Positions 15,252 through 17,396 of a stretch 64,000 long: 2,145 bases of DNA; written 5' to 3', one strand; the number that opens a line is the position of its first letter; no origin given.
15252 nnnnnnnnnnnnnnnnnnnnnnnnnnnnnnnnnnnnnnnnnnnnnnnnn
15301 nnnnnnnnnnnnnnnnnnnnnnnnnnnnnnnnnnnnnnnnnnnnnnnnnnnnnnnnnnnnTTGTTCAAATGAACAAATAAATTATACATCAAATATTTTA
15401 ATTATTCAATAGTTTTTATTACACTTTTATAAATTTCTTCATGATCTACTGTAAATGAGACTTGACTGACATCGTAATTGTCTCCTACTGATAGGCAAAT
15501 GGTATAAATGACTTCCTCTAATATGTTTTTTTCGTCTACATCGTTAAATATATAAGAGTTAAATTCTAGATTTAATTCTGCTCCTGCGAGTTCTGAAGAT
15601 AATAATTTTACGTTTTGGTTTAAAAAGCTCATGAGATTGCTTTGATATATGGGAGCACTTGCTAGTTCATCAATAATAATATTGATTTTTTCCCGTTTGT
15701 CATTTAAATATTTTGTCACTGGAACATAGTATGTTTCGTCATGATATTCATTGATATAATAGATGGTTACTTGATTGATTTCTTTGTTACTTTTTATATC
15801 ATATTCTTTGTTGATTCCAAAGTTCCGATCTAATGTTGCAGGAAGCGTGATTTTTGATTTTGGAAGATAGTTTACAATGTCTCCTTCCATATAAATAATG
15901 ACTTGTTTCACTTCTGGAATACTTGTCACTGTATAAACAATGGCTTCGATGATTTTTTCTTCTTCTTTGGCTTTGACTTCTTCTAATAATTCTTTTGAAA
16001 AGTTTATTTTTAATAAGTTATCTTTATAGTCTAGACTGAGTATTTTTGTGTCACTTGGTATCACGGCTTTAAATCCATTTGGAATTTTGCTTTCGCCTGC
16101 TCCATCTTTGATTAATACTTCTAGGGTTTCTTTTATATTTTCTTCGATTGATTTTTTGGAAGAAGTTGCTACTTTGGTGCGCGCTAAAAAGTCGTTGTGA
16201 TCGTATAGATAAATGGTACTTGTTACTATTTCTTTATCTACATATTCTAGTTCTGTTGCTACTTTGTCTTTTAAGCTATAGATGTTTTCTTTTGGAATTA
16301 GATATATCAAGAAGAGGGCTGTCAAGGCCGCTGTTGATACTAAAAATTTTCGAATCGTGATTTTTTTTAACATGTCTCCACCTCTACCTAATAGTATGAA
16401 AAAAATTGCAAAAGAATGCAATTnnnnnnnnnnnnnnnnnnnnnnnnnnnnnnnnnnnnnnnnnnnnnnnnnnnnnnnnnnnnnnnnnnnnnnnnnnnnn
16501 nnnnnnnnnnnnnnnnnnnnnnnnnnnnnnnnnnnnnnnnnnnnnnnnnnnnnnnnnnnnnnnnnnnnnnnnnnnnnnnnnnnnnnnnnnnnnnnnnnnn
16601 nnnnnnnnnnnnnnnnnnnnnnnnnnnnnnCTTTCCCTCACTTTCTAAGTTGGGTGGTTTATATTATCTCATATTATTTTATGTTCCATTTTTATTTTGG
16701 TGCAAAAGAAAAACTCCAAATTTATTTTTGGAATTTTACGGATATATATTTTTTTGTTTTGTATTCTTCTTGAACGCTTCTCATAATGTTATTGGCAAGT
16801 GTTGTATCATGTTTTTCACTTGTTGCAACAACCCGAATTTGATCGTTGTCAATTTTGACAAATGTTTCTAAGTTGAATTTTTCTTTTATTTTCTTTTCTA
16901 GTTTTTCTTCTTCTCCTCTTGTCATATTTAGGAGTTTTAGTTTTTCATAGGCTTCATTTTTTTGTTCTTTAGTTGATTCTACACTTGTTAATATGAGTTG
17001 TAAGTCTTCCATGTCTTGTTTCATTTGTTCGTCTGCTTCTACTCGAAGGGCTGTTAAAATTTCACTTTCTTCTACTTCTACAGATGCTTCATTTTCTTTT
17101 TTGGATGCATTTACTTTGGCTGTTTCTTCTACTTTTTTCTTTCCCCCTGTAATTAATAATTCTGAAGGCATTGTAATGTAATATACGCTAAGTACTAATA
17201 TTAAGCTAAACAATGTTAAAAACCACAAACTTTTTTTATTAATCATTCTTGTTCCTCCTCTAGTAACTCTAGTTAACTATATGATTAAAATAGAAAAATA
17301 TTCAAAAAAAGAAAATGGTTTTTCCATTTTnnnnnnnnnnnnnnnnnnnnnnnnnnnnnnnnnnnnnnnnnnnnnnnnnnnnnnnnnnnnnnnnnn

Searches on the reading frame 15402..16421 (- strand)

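Call 55: search_protein_families(library=pfam, proteins=[window:15402-16421:-], max_evalue=0.0001)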
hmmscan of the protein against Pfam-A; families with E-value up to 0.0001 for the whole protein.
window:15402-16421:- (339 aa): 1 family
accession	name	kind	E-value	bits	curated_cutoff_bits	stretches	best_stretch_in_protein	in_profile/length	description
PF10646.14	Germane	-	1.3e-28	100.3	23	2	69-181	1-114/117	Sporulation and spore germination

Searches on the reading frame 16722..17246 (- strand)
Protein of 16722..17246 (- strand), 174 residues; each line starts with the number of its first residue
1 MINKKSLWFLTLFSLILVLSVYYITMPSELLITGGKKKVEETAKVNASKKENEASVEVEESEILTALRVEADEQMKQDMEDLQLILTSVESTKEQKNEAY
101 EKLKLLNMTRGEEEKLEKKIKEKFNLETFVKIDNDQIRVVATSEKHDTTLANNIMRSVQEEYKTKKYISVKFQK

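Call 55: search_protein_families(library=pfam, proteins=[window:16722-17246:-], max_evalue=0.0001)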
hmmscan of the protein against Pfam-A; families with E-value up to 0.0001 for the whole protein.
window:16722-17246:- (174 aa): 1 family
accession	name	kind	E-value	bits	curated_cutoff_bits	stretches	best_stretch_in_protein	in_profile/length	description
PF12685.13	SpoIIIAH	-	4.4e-12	46.8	30.6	1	6-163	2-183/191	SpoIIIAH-like protein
